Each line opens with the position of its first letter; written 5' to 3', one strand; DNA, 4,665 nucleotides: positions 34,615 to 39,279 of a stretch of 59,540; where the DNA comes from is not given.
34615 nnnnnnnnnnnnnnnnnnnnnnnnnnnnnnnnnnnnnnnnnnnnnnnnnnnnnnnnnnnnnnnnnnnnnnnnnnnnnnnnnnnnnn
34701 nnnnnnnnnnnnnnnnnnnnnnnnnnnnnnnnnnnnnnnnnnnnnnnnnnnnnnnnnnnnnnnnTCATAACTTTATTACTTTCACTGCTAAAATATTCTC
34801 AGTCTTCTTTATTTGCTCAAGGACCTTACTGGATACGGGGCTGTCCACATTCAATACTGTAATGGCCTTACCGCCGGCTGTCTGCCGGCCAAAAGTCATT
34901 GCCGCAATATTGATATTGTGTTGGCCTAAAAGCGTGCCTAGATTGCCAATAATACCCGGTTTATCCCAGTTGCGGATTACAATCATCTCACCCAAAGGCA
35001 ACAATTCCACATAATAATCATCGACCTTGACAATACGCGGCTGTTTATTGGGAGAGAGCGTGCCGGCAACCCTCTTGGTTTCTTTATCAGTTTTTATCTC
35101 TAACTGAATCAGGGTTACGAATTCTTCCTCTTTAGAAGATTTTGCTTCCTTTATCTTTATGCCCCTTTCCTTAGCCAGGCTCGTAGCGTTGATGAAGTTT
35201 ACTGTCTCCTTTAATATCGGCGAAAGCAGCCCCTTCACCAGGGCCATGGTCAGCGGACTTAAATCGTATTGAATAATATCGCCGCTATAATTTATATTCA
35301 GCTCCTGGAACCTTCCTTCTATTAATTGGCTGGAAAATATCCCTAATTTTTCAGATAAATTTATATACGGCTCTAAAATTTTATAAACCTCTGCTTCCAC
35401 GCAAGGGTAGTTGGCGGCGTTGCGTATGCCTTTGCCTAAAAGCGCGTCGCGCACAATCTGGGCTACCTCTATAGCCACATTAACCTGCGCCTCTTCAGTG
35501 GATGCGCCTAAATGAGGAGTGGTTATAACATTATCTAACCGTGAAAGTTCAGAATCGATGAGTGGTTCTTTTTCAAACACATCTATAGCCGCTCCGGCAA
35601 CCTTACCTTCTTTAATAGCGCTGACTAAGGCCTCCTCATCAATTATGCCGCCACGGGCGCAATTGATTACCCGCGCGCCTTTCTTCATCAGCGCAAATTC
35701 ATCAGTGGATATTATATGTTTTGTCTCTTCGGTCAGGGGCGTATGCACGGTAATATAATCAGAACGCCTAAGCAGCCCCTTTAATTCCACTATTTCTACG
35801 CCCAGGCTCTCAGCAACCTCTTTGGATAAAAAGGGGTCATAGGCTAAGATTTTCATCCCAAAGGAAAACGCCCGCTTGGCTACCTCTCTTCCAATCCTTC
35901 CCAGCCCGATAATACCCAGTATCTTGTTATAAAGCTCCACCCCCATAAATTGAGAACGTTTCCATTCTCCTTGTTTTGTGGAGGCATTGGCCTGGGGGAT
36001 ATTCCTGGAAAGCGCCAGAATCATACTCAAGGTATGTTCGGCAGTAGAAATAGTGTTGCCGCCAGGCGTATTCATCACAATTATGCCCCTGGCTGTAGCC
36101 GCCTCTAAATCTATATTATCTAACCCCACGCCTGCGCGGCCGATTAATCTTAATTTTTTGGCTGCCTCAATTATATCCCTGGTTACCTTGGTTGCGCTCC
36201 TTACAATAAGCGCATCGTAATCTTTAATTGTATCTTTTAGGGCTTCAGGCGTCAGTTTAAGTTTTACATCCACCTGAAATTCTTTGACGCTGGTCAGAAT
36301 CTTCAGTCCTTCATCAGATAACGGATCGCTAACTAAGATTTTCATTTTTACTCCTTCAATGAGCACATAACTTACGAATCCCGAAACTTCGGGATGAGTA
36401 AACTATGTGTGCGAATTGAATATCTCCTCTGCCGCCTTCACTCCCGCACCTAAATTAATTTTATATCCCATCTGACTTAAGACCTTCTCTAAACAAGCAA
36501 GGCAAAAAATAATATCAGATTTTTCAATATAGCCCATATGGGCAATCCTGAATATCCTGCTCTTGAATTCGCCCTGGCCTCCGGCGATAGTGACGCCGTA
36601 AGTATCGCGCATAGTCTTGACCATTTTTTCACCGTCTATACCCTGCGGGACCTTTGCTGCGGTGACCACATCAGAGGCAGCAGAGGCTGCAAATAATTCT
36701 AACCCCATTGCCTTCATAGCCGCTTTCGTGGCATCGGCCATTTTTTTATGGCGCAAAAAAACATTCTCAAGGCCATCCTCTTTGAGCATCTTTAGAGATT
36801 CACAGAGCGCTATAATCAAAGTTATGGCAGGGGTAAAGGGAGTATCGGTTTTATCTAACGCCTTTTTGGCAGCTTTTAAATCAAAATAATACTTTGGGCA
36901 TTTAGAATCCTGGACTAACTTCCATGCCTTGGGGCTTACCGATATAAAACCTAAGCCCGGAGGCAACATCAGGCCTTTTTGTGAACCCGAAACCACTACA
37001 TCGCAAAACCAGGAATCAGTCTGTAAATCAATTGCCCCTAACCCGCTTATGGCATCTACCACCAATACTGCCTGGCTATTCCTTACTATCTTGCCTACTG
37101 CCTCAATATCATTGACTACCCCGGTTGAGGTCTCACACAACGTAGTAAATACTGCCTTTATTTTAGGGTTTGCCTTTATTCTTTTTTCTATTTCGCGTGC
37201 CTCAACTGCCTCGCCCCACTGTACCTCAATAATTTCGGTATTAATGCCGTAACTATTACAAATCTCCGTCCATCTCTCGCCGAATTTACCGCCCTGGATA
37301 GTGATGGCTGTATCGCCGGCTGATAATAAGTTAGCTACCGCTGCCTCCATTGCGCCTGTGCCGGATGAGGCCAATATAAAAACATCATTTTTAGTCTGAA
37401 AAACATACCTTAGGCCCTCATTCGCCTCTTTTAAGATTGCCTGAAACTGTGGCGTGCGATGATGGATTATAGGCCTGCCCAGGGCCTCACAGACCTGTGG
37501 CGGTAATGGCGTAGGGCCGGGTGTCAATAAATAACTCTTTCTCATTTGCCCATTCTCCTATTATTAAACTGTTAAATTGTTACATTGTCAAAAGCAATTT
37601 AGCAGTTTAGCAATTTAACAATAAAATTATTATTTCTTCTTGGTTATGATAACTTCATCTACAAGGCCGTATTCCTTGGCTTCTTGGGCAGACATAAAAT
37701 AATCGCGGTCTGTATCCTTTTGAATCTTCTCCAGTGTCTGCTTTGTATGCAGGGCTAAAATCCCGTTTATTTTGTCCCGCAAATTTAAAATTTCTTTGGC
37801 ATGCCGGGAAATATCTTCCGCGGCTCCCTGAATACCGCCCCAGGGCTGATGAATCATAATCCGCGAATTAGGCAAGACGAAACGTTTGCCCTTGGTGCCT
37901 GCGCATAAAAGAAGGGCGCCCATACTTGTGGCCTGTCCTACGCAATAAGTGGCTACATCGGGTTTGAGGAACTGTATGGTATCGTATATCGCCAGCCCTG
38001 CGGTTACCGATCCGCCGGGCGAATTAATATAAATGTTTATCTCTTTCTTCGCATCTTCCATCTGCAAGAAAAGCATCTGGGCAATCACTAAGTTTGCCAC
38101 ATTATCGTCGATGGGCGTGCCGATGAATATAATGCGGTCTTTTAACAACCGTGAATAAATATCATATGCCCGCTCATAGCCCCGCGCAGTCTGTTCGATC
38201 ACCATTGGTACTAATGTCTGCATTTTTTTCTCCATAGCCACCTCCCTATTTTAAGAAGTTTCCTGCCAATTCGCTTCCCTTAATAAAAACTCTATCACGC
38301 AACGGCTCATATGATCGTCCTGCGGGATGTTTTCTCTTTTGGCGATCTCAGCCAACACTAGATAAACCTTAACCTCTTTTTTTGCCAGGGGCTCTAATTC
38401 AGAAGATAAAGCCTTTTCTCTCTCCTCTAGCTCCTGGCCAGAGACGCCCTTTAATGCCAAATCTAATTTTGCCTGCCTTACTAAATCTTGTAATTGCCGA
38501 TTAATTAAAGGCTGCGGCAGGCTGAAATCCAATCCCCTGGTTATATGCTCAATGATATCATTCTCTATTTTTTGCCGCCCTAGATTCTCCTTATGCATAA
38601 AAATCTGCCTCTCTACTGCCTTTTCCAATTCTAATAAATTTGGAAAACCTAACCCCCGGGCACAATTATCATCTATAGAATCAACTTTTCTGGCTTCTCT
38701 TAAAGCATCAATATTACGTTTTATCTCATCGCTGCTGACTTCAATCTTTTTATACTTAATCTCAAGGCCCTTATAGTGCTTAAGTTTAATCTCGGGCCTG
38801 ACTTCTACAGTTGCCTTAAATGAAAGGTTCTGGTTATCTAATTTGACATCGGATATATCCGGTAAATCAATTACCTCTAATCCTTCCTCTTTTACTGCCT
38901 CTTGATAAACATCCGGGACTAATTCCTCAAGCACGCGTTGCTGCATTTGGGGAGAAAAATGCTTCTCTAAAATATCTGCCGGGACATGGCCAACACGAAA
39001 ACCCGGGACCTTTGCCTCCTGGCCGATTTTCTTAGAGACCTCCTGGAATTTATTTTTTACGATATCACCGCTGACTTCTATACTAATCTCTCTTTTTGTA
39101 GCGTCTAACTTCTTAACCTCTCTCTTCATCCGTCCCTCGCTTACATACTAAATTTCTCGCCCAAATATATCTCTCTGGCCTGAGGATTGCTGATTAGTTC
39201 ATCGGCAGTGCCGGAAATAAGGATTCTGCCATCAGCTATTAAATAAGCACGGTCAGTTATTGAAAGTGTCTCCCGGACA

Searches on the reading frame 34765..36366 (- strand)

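Call 7: search_protein_families(library=pfam, proteins=[window:34765-36366:-])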
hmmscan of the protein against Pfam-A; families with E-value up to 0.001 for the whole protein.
window:34765-36366:- (533 aa): 5 families
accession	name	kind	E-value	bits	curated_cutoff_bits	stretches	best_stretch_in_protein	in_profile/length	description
PF02826.25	2-Hacid_dh_C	-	4.7e-66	222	25.1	1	113-287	1-178/178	D-isomer specific 2-hydroxyacid dehydrogenase, NAD binding domain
PF00389.36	2-Hacid_dh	-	3.3e-40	137.3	24.6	1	10-319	1-134/134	D-isomer specific 2-hydroxyacid dehydrogenase, catalytic domain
PF19304.4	PGDH_inter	-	2.6e-35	121.5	27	1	331-448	2-118/119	D-3-phosphoglycerate dehydrogenase intervening domain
PF01842.31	ACT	-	6.4e-09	35.9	27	1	468-523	9-65/66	ACT domain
PF22629.2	ACT_AHAS_ss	-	6.6e-05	23.4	27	1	468-526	7-66/67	AHAS small subunit-like ACT domain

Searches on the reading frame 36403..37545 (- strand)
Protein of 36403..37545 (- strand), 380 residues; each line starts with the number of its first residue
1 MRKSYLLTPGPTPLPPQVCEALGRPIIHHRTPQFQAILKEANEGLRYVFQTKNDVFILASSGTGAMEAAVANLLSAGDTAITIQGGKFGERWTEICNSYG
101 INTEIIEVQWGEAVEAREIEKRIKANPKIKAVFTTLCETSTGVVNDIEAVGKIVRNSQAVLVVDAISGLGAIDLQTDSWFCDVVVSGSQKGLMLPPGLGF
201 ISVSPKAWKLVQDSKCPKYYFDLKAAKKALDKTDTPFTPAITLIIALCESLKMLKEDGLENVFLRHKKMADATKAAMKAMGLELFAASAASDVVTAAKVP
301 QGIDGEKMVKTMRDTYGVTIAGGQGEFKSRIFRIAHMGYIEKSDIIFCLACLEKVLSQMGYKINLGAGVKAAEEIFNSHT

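Call 71: search_protein_families(library=pfam, proteins=[window:36403-37545:-], max_evalue=0.00001)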
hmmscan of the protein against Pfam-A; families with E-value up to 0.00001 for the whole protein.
window:36403-37545:- (380 aa): 2 families
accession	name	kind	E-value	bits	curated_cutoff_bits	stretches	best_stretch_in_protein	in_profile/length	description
PF00266.25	Aminotran_5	-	6.1e-32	111.4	21.5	1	5-324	2-339/371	Aminotransferase class-V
PF01053.26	Cys_Met_Meta_PP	-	4e-08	32.7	27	1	57-185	71-193/381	Cys/Met metabolism PLP-dependent enzyme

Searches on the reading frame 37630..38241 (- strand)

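Call 71: search_protein_families(library=pfam, proteins=[window:37630-38241:-], max_evalue=0.00001)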
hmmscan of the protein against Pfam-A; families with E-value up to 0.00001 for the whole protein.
window:37630-38241:- (203 aa): 1 family
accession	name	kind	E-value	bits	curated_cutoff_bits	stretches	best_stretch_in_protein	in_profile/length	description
PF00574.28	CLP_protease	-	8.9e-86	286.8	20.2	1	22-199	3-180/182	Clp protease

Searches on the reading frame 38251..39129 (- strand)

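Call 71: search_protein_families(library=pfam, proteins=[window:38251-39129:-], max_evalue=0.00001)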
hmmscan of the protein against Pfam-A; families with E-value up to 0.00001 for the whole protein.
window:38251-39129:- (292 aa): 2 families
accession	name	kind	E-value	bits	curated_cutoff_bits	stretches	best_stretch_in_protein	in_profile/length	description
PF05697.18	Trigger_N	-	1.3e-38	132.9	22.2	1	1-143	1-144/144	Bacterial trigger factor protein (TF)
PF05698.19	Trigger_C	-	1.4e-15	58.2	22.7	1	166-271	3-112/162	Bacterial trigger factor protein (TF) C-terminus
